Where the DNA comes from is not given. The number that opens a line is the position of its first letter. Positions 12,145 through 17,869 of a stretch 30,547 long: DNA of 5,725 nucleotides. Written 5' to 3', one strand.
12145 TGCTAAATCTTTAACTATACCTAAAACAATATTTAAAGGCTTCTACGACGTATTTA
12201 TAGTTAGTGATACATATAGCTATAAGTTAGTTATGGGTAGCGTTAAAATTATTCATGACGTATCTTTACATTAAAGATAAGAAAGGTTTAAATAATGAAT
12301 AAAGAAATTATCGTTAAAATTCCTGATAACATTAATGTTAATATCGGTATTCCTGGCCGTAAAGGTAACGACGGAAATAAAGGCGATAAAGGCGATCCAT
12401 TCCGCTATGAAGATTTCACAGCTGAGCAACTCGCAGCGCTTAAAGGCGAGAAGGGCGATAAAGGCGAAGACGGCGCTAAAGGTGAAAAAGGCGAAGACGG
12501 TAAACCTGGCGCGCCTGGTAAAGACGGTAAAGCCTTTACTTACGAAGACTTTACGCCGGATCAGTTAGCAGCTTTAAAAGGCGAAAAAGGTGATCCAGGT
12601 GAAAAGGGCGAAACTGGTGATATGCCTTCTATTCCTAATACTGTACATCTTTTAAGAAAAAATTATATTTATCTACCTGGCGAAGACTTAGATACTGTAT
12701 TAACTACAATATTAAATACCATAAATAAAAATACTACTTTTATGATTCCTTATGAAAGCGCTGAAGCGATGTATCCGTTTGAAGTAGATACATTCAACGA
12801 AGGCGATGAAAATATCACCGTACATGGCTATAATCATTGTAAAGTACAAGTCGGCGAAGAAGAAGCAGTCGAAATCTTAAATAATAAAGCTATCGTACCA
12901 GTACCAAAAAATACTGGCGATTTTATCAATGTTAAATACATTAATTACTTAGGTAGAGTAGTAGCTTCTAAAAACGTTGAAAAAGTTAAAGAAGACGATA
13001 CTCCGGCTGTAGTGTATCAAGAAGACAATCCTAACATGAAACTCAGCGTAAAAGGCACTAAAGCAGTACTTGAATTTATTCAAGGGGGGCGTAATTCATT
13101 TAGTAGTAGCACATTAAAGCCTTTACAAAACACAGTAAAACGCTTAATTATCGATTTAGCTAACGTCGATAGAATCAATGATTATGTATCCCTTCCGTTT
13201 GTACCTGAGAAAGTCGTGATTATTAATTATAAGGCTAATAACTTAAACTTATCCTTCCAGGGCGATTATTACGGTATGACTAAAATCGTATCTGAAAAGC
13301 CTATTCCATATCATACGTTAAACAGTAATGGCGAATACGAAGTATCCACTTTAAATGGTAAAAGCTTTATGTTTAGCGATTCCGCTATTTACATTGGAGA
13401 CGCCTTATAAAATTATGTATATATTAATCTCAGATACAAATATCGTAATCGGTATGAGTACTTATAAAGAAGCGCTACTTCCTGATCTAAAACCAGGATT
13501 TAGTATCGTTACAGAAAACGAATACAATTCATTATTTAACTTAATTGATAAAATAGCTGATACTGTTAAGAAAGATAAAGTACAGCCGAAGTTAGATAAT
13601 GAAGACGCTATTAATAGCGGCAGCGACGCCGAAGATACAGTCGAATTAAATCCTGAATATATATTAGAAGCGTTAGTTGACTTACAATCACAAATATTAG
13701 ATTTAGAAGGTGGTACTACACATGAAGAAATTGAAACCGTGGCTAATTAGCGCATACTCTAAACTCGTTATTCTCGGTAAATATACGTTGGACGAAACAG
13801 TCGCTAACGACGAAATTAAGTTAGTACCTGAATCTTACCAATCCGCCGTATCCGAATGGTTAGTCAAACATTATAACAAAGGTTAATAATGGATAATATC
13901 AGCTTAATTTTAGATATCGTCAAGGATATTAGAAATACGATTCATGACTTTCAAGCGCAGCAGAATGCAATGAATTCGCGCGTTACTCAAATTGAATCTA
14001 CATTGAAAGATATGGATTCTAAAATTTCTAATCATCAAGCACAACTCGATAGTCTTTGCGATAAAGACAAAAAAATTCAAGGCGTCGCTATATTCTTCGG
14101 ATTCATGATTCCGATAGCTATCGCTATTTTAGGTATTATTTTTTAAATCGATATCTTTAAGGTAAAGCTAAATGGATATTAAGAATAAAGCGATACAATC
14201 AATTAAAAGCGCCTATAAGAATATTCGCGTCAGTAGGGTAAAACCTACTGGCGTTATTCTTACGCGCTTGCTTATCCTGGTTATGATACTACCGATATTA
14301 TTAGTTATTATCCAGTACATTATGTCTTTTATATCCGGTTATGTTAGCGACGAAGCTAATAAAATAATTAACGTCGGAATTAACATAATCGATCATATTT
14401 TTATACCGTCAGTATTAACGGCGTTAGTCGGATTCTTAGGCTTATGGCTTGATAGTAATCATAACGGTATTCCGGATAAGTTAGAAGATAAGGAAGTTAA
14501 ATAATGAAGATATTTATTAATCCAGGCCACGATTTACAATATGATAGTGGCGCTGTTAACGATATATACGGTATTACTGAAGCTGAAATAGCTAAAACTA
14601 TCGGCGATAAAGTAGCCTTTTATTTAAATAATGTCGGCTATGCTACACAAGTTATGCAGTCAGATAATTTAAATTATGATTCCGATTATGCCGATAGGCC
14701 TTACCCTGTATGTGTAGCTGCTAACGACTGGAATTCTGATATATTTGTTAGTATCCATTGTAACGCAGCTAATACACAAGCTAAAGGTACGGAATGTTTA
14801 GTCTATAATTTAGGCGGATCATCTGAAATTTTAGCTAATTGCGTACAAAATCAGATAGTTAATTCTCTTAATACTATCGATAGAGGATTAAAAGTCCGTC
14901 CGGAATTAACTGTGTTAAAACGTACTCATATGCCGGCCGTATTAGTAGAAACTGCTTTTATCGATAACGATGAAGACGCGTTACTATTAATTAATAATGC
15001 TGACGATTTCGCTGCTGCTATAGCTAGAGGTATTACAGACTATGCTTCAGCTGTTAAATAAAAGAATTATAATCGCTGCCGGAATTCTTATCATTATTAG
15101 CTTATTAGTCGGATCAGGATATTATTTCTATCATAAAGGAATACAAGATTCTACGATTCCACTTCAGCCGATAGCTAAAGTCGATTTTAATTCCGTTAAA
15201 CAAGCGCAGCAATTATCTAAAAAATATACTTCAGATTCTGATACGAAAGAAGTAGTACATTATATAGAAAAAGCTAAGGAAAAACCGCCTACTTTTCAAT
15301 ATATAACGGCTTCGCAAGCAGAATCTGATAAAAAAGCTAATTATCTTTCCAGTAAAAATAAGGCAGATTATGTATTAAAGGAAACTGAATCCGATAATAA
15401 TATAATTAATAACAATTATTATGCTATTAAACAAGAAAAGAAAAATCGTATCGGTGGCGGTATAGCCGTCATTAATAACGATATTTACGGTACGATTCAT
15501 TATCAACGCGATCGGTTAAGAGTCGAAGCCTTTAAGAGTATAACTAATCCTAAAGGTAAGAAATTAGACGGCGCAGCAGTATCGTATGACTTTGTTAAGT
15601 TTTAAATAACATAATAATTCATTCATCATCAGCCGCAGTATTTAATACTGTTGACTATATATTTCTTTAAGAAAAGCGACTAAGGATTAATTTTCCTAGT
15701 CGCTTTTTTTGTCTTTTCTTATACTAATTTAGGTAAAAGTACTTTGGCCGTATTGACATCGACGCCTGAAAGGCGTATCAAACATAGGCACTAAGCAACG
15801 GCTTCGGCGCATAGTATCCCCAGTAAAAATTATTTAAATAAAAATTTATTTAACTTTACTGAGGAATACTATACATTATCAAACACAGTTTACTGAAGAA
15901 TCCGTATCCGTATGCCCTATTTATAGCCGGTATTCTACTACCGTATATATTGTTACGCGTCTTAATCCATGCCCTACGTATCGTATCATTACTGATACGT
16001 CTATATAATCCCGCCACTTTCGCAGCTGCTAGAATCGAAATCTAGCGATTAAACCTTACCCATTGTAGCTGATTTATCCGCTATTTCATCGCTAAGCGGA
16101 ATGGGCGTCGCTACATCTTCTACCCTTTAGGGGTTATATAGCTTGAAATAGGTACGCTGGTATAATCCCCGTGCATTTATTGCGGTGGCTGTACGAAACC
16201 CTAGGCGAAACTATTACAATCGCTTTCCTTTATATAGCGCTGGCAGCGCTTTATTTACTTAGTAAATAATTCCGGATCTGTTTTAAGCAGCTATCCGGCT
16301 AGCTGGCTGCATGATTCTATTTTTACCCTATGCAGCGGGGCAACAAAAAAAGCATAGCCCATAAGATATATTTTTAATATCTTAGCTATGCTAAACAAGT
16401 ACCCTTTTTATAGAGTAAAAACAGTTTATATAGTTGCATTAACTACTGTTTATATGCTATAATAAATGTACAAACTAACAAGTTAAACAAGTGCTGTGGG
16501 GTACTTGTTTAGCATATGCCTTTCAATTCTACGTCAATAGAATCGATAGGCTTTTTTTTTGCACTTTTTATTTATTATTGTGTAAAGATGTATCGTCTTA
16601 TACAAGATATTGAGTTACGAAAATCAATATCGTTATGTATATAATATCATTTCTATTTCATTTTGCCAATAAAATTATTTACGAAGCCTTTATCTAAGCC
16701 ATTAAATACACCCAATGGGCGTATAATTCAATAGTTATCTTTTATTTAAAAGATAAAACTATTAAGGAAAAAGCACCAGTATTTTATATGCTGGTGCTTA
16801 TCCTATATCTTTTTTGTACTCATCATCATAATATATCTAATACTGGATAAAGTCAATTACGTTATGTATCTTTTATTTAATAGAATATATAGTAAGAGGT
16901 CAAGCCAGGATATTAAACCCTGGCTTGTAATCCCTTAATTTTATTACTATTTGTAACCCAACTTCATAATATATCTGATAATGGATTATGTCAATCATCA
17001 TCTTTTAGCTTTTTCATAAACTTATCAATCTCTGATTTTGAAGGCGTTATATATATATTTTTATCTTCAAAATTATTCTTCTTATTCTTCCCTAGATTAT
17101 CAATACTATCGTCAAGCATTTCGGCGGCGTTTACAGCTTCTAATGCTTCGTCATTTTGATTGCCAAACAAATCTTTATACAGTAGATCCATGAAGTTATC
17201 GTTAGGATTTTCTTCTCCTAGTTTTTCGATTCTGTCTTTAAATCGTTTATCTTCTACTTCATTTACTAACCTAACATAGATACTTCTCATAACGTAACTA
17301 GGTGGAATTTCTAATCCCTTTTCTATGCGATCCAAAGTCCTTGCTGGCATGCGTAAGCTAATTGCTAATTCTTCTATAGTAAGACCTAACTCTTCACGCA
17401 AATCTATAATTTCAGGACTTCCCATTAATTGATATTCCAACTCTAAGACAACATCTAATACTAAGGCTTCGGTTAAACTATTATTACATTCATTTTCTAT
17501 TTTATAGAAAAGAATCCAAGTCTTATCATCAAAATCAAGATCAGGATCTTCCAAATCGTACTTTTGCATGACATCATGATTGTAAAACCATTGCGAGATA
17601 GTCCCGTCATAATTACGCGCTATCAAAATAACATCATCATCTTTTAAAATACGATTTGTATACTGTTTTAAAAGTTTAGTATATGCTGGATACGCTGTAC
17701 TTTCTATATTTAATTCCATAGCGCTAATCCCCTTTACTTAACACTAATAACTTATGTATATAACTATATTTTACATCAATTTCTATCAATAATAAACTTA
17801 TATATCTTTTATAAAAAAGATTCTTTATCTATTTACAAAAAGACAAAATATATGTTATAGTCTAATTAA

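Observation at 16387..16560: Promoter-plus-terminator small RNA unit whose promoter is bracketed by an 18-bp perfect inverted repeat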

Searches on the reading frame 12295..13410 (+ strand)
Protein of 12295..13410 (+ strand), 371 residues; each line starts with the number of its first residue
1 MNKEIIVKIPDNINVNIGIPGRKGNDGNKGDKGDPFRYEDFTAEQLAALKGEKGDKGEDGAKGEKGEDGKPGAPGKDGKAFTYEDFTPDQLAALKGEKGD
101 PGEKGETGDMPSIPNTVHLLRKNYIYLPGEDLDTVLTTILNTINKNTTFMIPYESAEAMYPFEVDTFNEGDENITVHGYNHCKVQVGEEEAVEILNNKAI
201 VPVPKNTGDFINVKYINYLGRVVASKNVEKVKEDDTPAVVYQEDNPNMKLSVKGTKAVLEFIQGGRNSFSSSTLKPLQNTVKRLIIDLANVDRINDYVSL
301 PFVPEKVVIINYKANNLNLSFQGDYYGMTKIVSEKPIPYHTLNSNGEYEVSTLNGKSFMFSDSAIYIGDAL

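Call 11: search_protein_families(library=pfam, proteins=[window:12295-13410:+], max_evalue=0.01)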
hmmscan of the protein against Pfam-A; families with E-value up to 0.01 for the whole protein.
window:12295-13410:+ (371 aa): 2 families
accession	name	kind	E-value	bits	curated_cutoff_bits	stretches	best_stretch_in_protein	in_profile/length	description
PF01391.23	Collagen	-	1.4e-08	34.8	27.2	1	51-78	19-46/60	Collagen triple helix repeat (20 copies)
PF09593.15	Pathogen_betaC1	-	0.0043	17.4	25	1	146-194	40-89/117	Beta-satellite pathogenicity beta C1 protein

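Call 12: search_protein_families(library=phrogs, proteins=[window:12295-13410:+], max_evalue=0.001)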
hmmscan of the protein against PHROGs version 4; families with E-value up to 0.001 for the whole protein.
window:12295-13410:+ (371 aa): 27 families (the best 25 are shown)
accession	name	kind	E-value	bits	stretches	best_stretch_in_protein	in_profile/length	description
phrog_22483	-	unknown function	4.8e-18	66.4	2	110-233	62-175/306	-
phrog_5132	-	unknown function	1.2e-17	64.8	2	25-63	75-113/411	-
phrog_32779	-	unknown function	6.2e-16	59.1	1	18-106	285-373/555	-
phrog_32409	-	tail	1.8e-13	50.7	2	49-103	204-264/884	tail fiber protein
phrog_28074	-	unknown function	8.3e-12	45.6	2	62-116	351-402/553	-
phrog_1806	-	tail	3.1e-09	37.5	1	8-108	99-197/276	collagen like minor tail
phrog_14064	-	tail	3.1e-08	33.9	1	4-94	7-100/786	tail fiber protein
phrog_10972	-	tail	4e-08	34.1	1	50-112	165-227/343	tail fiber protein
phrog_25979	-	unknown function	4.4e-08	33.3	1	16-109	163-264/521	-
phrog_35286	-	unknown function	2e-07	30.9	2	48-109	281-342/750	-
phrog_819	-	tail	2.9e-07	30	1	5-109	462-575/1024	tail protein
phrog_16032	-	unknown function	4.6e-07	30.5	1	60-110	134-183/331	-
phrog_6049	-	tail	1.4e-06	29.1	1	27-68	165-206/337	tail fiber protein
phrog_33406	-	tail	4.1e-06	26.4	1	19-109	183-273/651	tail fiber protein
phrog_8745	-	tail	1.2e-05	23.9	1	19-108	1390-1464/1803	tail fiber protein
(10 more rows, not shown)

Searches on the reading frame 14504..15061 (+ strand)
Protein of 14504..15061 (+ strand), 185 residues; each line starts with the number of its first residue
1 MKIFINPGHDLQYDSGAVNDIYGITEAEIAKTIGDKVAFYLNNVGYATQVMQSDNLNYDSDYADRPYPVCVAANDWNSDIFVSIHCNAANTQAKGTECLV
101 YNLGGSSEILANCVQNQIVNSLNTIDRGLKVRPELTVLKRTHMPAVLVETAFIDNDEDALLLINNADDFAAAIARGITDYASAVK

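Call 11: search_protein_families(library=pfam, proteins=[window:14504-15061:+], max_evalue=0.01)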
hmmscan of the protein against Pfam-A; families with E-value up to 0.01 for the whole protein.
window:14504-15061:+ (185 aa): 1 family
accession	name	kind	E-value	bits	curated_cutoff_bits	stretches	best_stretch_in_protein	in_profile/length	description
PF01520.23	Amidase_3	-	6.9e-35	121.1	27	1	3-178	1-173/174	N-acetylmuramoyl-L-alanine amidase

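Call 12: search_protein_families(library=phrogs, proteins=[window:14504-15061:+], max_evalue=0.001)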
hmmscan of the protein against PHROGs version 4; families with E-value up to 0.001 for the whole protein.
window:14504-15061:+ (185 aa): 5 families
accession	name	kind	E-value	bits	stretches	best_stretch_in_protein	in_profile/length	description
phrog_435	-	lysis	9.1e-55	187.6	1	1-182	113-286/556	endolysin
phrog_2742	-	lysis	2.5e-34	120.2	1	2-180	3-180/318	endolysin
phrog_489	-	lysis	5.7e-17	62.7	1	1-179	165-350/459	endolysin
phrog_12727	-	lysis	6e-17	63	1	2-181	163-342/393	endolysin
phrog_17214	-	lysis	4.3e-07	30.9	1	2-159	3-169/322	endolysin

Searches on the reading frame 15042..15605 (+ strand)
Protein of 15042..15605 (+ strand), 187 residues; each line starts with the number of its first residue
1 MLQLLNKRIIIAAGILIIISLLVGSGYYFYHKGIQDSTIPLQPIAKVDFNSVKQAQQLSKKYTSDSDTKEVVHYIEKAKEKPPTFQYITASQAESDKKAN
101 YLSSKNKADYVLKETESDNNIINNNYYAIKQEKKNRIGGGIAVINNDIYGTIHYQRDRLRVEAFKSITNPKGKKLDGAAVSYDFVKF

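Call 11: search_protein_families(library=pfam, proteins=[window:15042-15605:+], max_evalue=0.01)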
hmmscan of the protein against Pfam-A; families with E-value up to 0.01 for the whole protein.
window:15042-15605:+ (187 aa): 0 families

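Call 12: search_protein_families(library=phrogs, proteins=[window:15042-15605:+], max_evalue=0.001)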
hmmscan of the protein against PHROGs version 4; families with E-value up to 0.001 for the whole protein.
window:15042-15605:+ (187 aa): 1 family
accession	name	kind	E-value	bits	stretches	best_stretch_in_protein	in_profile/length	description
phrog_10797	-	unknown function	4.8e-09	37.1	1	11-184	17-191/194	-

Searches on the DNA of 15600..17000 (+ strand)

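Call 9: search_dna_similar(query=window:15600-17000:+, collection=phages, mode=distant, max_rows=30)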
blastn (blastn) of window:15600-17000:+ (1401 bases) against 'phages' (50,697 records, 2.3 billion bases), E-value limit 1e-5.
No match.

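Call 59: search_rna_families(source=window, start=16250, end=17000, threshold=evalue, max_evalue=10)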
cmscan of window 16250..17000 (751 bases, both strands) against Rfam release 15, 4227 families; matches with E-value up to 10: 14.
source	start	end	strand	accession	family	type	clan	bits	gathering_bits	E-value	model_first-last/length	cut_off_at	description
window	16389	16514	+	RF04225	MIR7502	Gene; miRNA;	-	33.5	71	0.059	1-143/143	no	MIR7502 microRNA precursor family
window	16389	16514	-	RF04225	MIR7502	Gene; miRNA;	-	27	71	0.87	1-143/143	no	MIR7502 microRNA precursor family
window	16318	16421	-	RF00973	mir-597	Gene; miRNA;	-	21.6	100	0.16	1-97/97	no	mir-597 microRNA precursor family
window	16739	16810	+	RF02425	SpF01_sRNA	Gene; sRNA;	-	21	55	3.4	1-80/80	no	Streptococcus sRNA SpF01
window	16714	16802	+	RF00314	snoZ182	Gene; snRNA; snoRNA; CD-box;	-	19.3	80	0.84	1-92/92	no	Small nucleolar RNA Z182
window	16730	16806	+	RF02048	STnc30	Gene; sRNA;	-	18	120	3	1-132/132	no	Salmonella enterica conserved region STnc30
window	16343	16411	-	RF00143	mir-6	Gene; miRNA;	CL00083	17.9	58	2.8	1-74/74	no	mir-6 microRNA precursor family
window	16446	16510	+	RF02607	AbsR25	Gene; sRNA;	-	17.5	47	2.2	1-164/164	no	Acinetobacter sRNA 25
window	16397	16475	-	RF02395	sau-66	Gene; sRNA;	-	17.5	80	9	1-80/80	no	Staphylococcus sRNA sau-66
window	16764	16854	-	RF04182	GibS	Gene; sRNA;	-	17.4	115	9.4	1-142/142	no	GibS sRNA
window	16447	16566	-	RF02861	IR_84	Gene; sRNA;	-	17.3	51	2.6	1-186/186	no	Neisseria sRNA 84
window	16755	16838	-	RF00314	snoZ182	Gene; snRNA; snoRNA; CD-box;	-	16.1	80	6.2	1-92/92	no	Small nucleolar RNA Z182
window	16390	16513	+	RF01005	MIR530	Gene; miRNA;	-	15.4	85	5.2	25-150/172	no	MIR530 microRNA precursor family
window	16744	16800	+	RF02503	Atu_C9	Gene; sRNA;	-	9.1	40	6.4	137-192/192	no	Rhizobiales sRNA Atu_C9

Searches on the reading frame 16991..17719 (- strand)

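Call 11: search_protein_families(library=pfam, proteins=[window:16991-17719:-], max_evalue=0.01)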
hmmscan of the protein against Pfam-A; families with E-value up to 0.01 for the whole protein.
window:16991-17719:- (242 aa): 3 families
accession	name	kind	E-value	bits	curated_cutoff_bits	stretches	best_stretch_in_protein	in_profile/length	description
PF01381.28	HTH_3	-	9.9e-05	22.7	23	1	105-141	2-37/55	Helix-turn-helix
PF13560.12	HTH_31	-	0.00016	22.3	27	1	107-140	9-43/64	Helix-turn-helix domain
PF13413.12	HTH_25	-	0.00016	21.9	24.6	1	107-135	5-33/62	Helix-turn-helix domain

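Call 12: search_protein_families(library=phrogs, proteins=[window:16991-17719:-], max_evalue=0.001)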
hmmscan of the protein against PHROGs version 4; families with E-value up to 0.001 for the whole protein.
window:16991-17719:- (242 aa): 1 family
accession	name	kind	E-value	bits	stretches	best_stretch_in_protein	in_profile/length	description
phrog_8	-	transcription regulation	0.0007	20.1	1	104-204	165-260/346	transcriptional regulator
